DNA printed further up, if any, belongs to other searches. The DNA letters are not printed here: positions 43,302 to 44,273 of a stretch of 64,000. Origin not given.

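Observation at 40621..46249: GH20 hexosaminidase translationally coupled to a CBM9/DOMON-like protein and a FecBCD-type ABC importer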

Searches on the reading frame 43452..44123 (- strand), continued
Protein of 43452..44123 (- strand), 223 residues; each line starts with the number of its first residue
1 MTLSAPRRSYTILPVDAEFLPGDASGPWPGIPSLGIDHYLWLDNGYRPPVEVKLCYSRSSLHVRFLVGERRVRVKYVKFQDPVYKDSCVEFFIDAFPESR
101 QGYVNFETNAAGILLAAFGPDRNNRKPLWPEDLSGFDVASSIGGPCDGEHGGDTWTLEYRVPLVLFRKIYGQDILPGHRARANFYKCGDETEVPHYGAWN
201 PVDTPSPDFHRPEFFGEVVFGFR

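Call 23: search_protein_families(library=pfam, proteins=[L068:3829-7848:+, L064:38-1366:+, L066:8632-10494:+, L066:10516-11766:+, L037:1650-2909:+, L057:8840-9826:+, L072:11966-12466:+, L072:12486-13724:+, L066:11711-12901:+, L029:13208-14191:+], max_evalue=0.00001)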
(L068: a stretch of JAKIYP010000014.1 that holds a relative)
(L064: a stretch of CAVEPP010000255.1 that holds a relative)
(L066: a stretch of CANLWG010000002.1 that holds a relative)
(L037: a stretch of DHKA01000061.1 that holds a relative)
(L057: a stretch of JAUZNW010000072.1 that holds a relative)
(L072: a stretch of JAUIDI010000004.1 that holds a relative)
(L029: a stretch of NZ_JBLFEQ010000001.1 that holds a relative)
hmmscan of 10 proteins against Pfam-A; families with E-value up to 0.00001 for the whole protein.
L068:3829-7848:+ (1339 aa): 11 families
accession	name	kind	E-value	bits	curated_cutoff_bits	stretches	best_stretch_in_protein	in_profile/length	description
PF07494.17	Reg_prop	-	4.9e-28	94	20.4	0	538-558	3-23/24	Two component regulator propeller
PF00072.30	Response_reg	-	3.7e-27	95.1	30.2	1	1089-1199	1-110/111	Response regulator receiver domain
PF02518.31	HATPase_c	-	5.5e-24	85.2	26.4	1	937-1044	4-110/111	Histidine kinase-, DNA gyrase B-, and HSP90-like ATPase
PF12833.13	HTH_18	-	1.6e-17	64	33.6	1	1257-1333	3-79/80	Helix-turn-helix domain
PF07495.19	Y_Y_Y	-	1.9e-14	53.8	26.6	1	705-758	2-55/65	Y_Y_Y domain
PF00512.31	HisKA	-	4.2e-11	43.2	26.9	1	825-887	4-65/66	His Kinase A (phospho-acceptor) domain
PF23409.1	Beta-prop_EML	-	6.1e-09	36.2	88.2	0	381-482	134-234/267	Echinoderm microtubule-associated protein first beta-propeller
PF08450.18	SGL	-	1.7e-08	34.8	26.3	0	70-154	21-105/246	SMP-30/Gluconolactonase/LRE-like region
PF13570.13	Beta-prop_ACSF4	-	1.1e-07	32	133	0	97-252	100-251/329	Beta-alanine-activating enzyme, beta-propeller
PF00165.29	HTH_AraC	-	1.6e-07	31.7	26.6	1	1299-1333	9-42/42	Bacterial regulatory helix-turn-helix proteins, AraC family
PF22701.2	Mala_s_1-like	-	4e-06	27.2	27.5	0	416-511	9-106/195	Mal s 1 allergenic protein-like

L064:38-1366:+ (442 aa): 1 family
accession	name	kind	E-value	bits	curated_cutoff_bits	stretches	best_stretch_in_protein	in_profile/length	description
PF01636.29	APH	-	6.9e-19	69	23.2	1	111-338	7-216/239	Phosphotransferase enzyme family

L066:8632-10494:+ (620 aa): 3 families
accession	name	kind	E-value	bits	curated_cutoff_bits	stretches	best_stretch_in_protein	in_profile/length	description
PF07995.17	GSDH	-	3.8e-11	43.3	25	1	153-379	81-275/332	Glucose / Sorbosone dehydrogenase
PF00034.26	Cytochrom_C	-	7e-09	37.3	21.3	1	502-584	4-88/90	Cytochrome c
PF13442.11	Cytochrome_CBB3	-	6.6e-08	33.2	27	1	501-582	5-68/68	Cytochrome C oxidase, cbb3-type, subunit III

L066:10516-11766:+ (416 aa): 2 families
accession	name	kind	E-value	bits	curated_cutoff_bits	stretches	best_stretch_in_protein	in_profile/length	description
PF07969.17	Amidohydro_3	-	7.6e-13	49.2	29.7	1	332-404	407-472/472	Amidohydrolase family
PF01979.26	Amidohydro_1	-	1.9e-08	34.4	25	1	303-402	246-344/345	Amidohydrolase family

L037:1650-2909:+ (419 aa): 2 families
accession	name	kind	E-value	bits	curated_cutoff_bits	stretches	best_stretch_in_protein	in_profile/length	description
PF01979.26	Amidohydro_1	-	3.2e-23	83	25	1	91-406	1-321/345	Amidohydrolase family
PF07969.17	Amidohydro_3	-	1.6e-09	38.3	29.7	0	366-406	407-447/472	Amidohydrolase family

L057:8840-9826:+ (328 aa): 2 families
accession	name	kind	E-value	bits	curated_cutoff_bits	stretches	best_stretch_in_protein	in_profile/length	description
PF00480.26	ROK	-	5.8e-59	200.4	22.9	1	8-317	2-291/294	ROK family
PF02685.22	Glucokinase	-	4.8e-11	42.7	22.1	1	11-272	4-265/314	Glucokinase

L072:11966-12466:+ (166 aa): 1 family
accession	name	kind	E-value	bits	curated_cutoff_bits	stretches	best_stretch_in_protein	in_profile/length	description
PF01042.26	Ribonuc_L-PSP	-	8.9e-18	64.9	27.3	1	62-165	11-121/121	Endoribonuclease L-PSP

L072:12486-13724:+ (412 aa): 2 families
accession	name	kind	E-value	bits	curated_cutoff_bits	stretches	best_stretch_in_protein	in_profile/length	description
PF03841.19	SelA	-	8.3e-11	41.9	22.8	1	161-329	103-280/367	L-seryl-tRNA selenium transferase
PF00266.25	Aminotran_5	-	1.2e-08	34.8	21.5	1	178-274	128-222/371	Aminotransferase class-V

L066:11711-12901:+ (396 aa): 2 families
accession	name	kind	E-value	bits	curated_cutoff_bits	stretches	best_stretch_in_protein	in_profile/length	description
PF01758.21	SBF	-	2.3e-43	148.5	24.3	1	112-289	2-189/191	Sodium Bile acid symporter family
PF13593.11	SBF_like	-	2.8e-16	60.2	25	1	80-328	3-261/313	SBF-like CPA transporter family (DUF4137)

L029:13208-14191:+ (327 aa): 1 family
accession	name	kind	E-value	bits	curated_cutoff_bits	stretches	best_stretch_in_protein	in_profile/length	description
PF03737.21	RraA-like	-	3e-17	63.7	24.5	1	88-250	8-151/152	Aldolase/RraA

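Call 26: search_protein_families(library=pfam, proteins=[L003:8791-9492:+, L001:8509-9408:+, L007:8672-10855:-, L005:8872-9924:+, L063:4891-6744:+, L040:4751-6001:+, L019:4614-5648:+, L075:1990-3447:+, L067:8573-9475:+, L031:8615-9979:+], max_evalue=0.0001)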
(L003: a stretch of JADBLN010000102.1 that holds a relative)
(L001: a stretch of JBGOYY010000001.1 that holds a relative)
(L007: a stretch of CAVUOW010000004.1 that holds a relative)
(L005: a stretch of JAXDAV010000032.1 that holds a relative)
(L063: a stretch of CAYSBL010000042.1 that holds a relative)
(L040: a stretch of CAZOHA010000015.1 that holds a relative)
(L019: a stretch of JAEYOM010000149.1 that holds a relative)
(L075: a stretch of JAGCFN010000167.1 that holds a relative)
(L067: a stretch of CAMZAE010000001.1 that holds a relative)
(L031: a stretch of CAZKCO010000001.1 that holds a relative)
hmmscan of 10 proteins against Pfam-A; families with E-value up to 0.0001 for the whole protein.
L003:8791-9492:+ (233 aa): 0 families

L001:8509-9408:+ (299 aa): 0 families

L007:8672-10855:- (727 aa): 0 families

L005:8872-9924:+ (350 aa): 0 families

L063:4891-6744:+ (617 aa): 2 families
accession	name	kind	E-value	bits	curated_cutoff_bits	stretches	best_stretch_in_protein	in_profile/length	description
PF13205.12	Big_5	-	9.8e-19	68.5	23.6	1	49-148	1-105/105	Bacterial Ig-like domain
PF14686.12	fn3_3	-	1.1e-05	25.5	24.4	1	193-216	27-50/75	Polysaccharide lyase family 4, domain II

L040:4751-6001:+ (416 aa): 1 family
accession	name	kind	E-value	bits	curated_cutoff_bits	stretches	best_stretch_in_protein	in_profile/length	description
PF07690.21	MFS_1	-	1.5e-20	73.8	33.4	1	20-365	3-344/347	Major Facilitator Superfamily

L019:4614-5648:+ (344 aa): 9 families
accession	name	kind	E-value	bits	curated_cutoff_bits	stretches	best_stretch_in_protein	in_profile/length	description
PF16363.11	GDP_Man_Dehyd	-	1.1e-59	203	27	1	11-330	1-331/332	GDP-mannose 4,6 dehydratase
PF01370.27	Epimerase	-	4.4e-57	193.7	20.9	1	10-268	1-240/240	NAD dependent epimerase/dehydratase family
PF02719.21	Polysacc_synt_2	-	6.1e-18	65.5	20.2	1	10-189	1-174/293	Polysaccharide biosynthesis protein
PF01073.25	3Beta_HSD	-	3.1e-15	56.4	22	1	11-167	1-158/280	3-beta hydroxysteroid dehydrogenase/isomerase family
PF04321.23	RmlD_sub_bind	-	5e-12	45.9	27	1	8-168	1-138/287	RmlD substrate binding domain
PF00106.31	adh_short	-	1.2e-07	31.8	26.6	1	10-121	3-122/195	short chain dehydrogenase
PF07993.18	NAD_binding_4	-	4.1e-07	29.9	20.1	1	12-185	1-206/258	Male sterility protein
PF05368.20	NmrA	-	3.1e-05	24.1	27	0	10-133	5-109/298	NmrA-like family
PF08659.16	KR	-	4.1e-05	24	22.6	1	10-138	3-144/180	KR domain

L075:1990-3447:+ (485 aa): 0 families

L067:8573-9475:+ (300 aa): 1 family
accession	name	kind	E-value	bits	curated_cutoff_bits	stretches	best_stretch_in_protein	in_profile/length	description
PF01066.26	CDP-OH_P_transf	-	6.8e-08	33.5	22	1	43-134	4-94/152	CDP-alcohol phosphatidyltransferase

L031:8615-9979:+ (454 aa): 2 families
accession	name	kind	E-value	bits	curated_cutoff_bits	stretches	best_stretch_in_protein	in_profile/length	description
PF13378.12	MR_MLE_C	-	9.9e-46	156.6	29.4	1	179-426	1-218/219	Enolase C-terminal domain-like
PF02746.21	MR_MLE_N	-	1.7e-20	73.8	22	1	60-159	23-117/117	Mandelate racemase / muconate lactonizing enzyme, N-terminal domain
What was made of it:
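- Tried and rejected: It holds an ORF with no Pfam match (call 26).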

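Call 36: search_protein_families(library=pfam, alignment_id=A1, max_evalue=0.00001)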
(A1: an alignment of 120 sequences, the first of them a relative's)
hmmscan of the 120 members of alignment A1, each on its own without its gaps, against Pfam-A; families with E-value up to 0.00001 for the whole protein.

A. member 1, L017:6852-7946:+ (364 aa): 5 families
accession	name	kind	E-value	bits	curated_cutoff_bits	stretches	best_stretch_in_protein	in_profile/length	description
PF00534.26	Glycos_transf_1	-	6.8e-31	107.5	26.4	1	177-340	6-169/172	Glycosyl transferases group 1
PF13692.12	Glyco_trans_1_4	-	5.3e-26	92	27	1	188-329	3-142/142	Glycosyl transferases group 1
PF13439.12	Glyco_transf_4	-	9.7e-24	84.7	28.5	1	17-166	3-167/170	Glycosyltransferase Family 4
PF13579.12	Glyco_trans_4_4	-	1.2e-10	42.4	29.7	1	17-164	2-158/158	Glycosyl transferase 4-like domain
PF13477.12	Glyco_trans_4_2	-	2.2e-09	38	23.4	1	5-139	1-137/139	Glycosyl transferase 4-like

B. families by the number of members that match (of 120 scanned): 117 families (the first 25 are shown)
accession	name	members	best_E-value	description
PF01636.29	APH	7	3.7e-21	Phosphotransferase enzyme family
PF01979.26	Amidohydro_1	7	1.2e-20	Amidohydrolase family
PF07969.17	Amidohydro_3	7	1e-16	Amidohydrolase family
PF00480.26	ROK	6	2.1e-69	ROK family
PF00251.26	Glyco_hydro_32N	5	2.5e-89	Glycosyl hydrolases family 32 N-terminal domain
PF08244.19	Glyco_hydro_32C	5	1e-20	Glycosyl hydrolases family 32 C terminal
PF07995.17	GSDH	5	2.4e-14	Glucose / Sorbosone dehydrogenase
PF00034.26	Cytochrom_C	5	6.7e-12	Cytochrome c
PF13442.11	Cytochrome_CBB3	5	8.9e-10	Cytochrome C oxidase, cbb3-type, subunit III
PF13378.12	MR_MLE_C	4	2.8e-47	Enolase C-terminal domain-like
PF13205.12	Big_5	4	4.2e-25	Bacterial Ig-like domain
PF12833.13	HTH_18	4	2.9e-22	Helix-turn-helix domain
PF02746.21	MR_MLE_N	4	3e-22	Mandelate racemase / muconate lactonizing enzyme, N-terminal domain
PF00165.29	HTH_AraC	4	7.3e-16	Bacterial regulatory helix-turn-helix proteins, AraC family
PF02685.22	Glucokinase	4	1.2e-11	Glucokinase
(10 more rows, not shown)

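Call 48: predict_structure(alignment_id=A2)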
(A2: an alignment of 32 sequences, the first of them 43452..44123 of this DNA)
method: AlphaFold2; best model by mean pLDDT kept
length: 223 residues; sequences in the alignment: 32
mean_pLDDT: 81.7   pTM: 0.83
mean pLDDT of the five models: 81.7, 81.3, 81.0, 80.2, 78.8
residues with pLDDT >= 90: 107; 70-90: 69; 50-70: 24; < 50: 23
segments of 3 or more residues with pLDDT < 50: 1-6, 198-214
pLDDT, mean of each block of 10 residues (from residue 1): 52 94 93 81 74 95 93 82 74 92 91 90 86 95 83 90 96 96 78 51 40 69 88
secondary structure, 60 per line:
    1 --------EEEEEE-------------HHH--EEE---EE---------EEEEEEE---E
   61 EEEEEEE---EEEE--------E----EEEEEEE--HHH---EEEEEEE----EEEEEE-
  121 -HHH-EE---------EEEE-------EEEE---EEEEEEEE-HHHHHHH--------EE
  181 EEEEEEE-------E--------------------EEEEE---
elements in order: E9-14 E33-35 E50-56 E60-67 E71-74 E88-94 E103-109 E114-119 E137-140 E148-151 E155-162 H164-170 E179-187 E216-220
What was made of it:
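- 43452..44123 (-): Stand-alone CBM9_2 (PF16011) protein, 223 aa, with no signal peptide. The model has pLDDT 81.7 (call 48).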

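Call 51: fold_search(model_id=the predicted structure, library=pdb)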
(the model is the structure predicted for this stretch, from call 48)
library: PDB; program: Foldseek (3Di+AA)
matches with E <= 10: 479; with E <= 0.001: 6
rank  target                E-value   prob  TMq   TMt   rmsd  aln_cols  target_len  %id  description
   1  4jpq_B                9.4e-16  1.00  0.76  0.78   4.8       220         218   30  Crystal structure of a putative carbohydrate-binding protein (BACUNI_03838) from Bacteroides uniformis ATCC 8492 at 2. (released 2013-04-17)
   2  4jpq_A                1.9e-15  1.00  0.76  0.77   4.8       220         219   30  Crystal structure of a putative carbohydrate-binding protein (BACUNI_03838) from Bacteroides uniformis ATCC 8492 at 2. (released 2013-04-17)
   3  7nwn                  5.9e-08  1.00  0.61  0.69   4.5       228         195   14  A carbohydrate binding module family 9 (CBM9) from Caldicellulsiruptor kristjanssonii (released 2021-07-07)
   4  7nwo                  2.1e-07  1.00  0.61  0.70   4.1       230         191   13  A carbohydrate binding module family 9 (CBM9) from Caldicellulosiruptor kristjanssonii in complex with glucose (released 2021-07-07)
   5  1i82_A                2.8e-06  1.00  0.61  0.71   4.3       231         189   13  FAMILY 9 CARBOHYDRATE-BINDING MODULE FROM THERMOTOGA MARITIMA XYLANASE 10A WITH CELLOBIOSE (released 2001-06-13)
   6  2ivf_C                1.2e-04  1.00  0.46  0.47   6.9       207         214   12  Ethylbenzene dehydrogenase from Aromatoleum aromaticum (released 2006-09-14)
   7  7b04_O                1.6e-03  1.00  0.53  0.42   6.6       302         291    8  Structure of Nitrite oxidoreductase (Nxr) from the anammox bacterium Kuenenia stuttgartiensis. (released 2021-07-14)
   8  7b04_C                2.9e-03  1.00  0.49  0.39   7.1       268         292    8  Structure of Nitrite oxidoreductase (Nxr) from the anammox bacterium Kuenenia stuttgartiensis. (released 2021-07-14)
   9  4zel_A                2.0e-02  0.87  0.33  0.16  10.9       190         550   14  Human dopamine beta-hydroxylase (released 2016-04-20)
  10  3zgh                  2.3e-02  0.33  0.23  0.27  13.4       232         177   10  Crystal structure of the KRT10-binding region domain of the pneumococcal serine rich repeat protein PsrP (released 2014-01-08)
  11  3zgi_A                2.3e-02  0.30  0.23  0.28  13.5       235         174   11  Crystal structure of the KRT10-binding region domain of the pneumococcal serine rich repeat protein PsrP (released 2013-12-25)
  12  3zgi_B                3.7e-02  0.18  0.20  0.25  13.1       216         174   12  Crystal structure of the KRT10-binding region domain of the pneumococcal serine rich repeat protein PsrP (released 2013-12-25)
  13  6qnt_A                1.1e-01  0.08  0.15  0.18  16.0       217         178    7  Human Adenovirus type 3 fiber knob in complex with one copy of Desmoglein-2 (released 2019-03-27)
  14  7uwv_A                1.4e-01  0.80  0.42  0.20   8.4       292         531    8  CBM74 from Ruminococcus bromii Sas6 with maltodecaose (released 2023-06-14)
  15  7uwu_B                1.4e-01  0.60  0.32  0.14  10.4       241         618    9  Starch adherence system protein 6 (Sas6) (released 2023-06-14)
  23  3nre_A                3.2e-01  0.04  0.13  0.11  20.0       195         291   13  Crystal structure of a Putative aldose 1-epimerase (b2544) from ESCHERICHIA COLI K12 at 1.59 A resolution (released 2010-09-15)
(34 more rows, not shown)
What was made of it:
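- Foldseek ranks CBM9 well above the haem proteins (call 51).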

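Call 59: find_encoding_contigs(protein=P0097, flank=10000, max_places=2)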
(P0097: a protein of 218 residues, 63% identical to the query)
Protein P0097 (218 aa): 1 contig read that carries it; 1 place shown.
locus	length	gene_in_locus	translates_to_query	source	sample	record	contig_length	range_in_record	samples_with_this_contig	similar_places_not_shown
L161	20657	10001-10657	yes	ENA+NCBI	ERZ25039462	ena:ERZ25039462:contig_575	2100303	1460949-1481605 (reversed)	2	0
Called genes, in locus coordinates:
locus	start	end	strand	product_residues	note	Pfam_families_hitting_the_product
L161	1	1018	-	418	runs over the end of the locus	PF01408:GFO_IDH_MocA, PF22725:GFO_IDH_MocA_C3 (weak)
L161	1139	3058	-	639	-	PF00501:AMP-binding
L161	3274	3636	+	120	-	PF07238:PilZ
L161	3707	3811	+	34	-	-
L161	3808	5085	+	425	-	PF01120:Alpha_L_fucos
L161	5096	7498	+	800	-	PF09972:DUF2207, PF20990:DUF2207_C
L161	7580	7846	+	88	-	PF14242:DUF4342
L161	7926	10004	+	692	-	PF02838:Glyco_hydro_20b, PF14845:Glycohydro_20b2 (weak), PF00728:Glyco_hydro_20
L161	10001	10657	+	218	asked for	PF16011:CBM9_2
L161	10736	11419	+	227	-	-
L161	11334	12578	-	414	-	PF00890:FAD_binding_2 (faint), PF01266:DAO, PF12831:FAD_oxidored (faint)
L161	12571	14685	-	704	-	PF13510:Fer2_4, PF00890:FAD_binding_2 (weak), PF01494:FAD_binding_3 (weak), PF03486:HI0933_like (weak), PF07992:Pyr_redox_2, PF12831:FAD_oxidored, PF13450:NAD_binding_8 (weak), PF04324:Fer2_BFD, +2 more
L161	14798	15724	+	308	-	PF01569:PAP2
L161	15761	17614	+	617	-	PF01019:G_glu_transpept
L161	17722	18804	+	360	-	PF00437:T2SSE, PF13401:AAA_22 (faint), PF13191:AAA_16 (faint)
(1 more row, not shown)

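Call 60: find_encoding_contigs(protein=P0105, flank=10000, max_places=2)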
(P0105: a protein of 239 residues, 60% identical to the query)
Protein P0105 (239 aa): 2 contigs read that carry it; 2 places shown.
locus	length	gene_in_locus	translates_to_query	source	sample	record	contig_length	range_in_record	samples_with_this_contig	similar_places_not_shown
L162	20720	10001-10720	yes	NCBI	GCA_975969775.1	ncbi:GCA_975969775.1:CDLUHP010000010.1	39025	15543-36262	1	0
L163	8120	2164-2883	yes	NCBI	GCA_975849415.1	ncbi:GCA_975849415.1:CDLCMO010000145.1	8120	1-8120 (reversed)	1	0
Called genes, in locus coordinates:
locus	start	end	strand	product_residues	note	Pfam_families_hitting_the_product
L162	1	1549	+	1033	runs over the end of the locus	PF13485:Peptidase_MA_2 (weak), PF01752:Peptidase_M9 (faint), PF00930:DPPIV_N (faint), PF07676:PD40 (faint), PF26550:Tricorn_2nd, PF26549:Tricorn_N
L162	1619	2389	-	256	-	PF06966:DUF1295, PF02544:Steroid_dh, PF04191:PEMT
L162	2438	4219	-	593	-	PF02734:Dak2, PF21645:FakA-like_M, PF02645:DegV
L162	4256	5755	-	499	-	PF01261:AP_endonuc_2, PF06439:3keto-disac_hyd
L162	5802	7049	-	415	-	PF01408:GFO_IDH_MocA, PF22725:GFO_IDH_MocA_C3 (weak)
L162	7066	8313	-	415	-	PF03825:Nuc_H_symport, PF07690:MFS_1, PF12832:MFS_1_like, PF07690:MFS_1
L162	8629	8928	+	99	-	PF07238:PilZ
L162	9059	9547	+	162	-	-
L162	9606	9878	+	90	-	PF14242:DUF4342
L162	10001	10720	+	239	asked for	PF16011:CBM9_2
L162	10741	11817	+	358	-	PF01497:Peripla_BP_2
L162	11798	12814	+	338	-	PF01032:FecCD, PF00950:ABC-3 (weak)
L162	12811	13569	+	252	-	PF02463:SMC_N (faint), PF13175:AAA_15 (faint), PF13476:AAA_23 (weak), PF00005:ABC_tran, PF13304:AAA_21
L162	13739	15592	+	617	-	PF01019:G_glu_transpept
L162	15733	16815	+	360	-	PF00437:T2SSE, PF13555:AAA_29 (weak)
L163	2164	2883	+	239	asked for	PF16011:CBM9_2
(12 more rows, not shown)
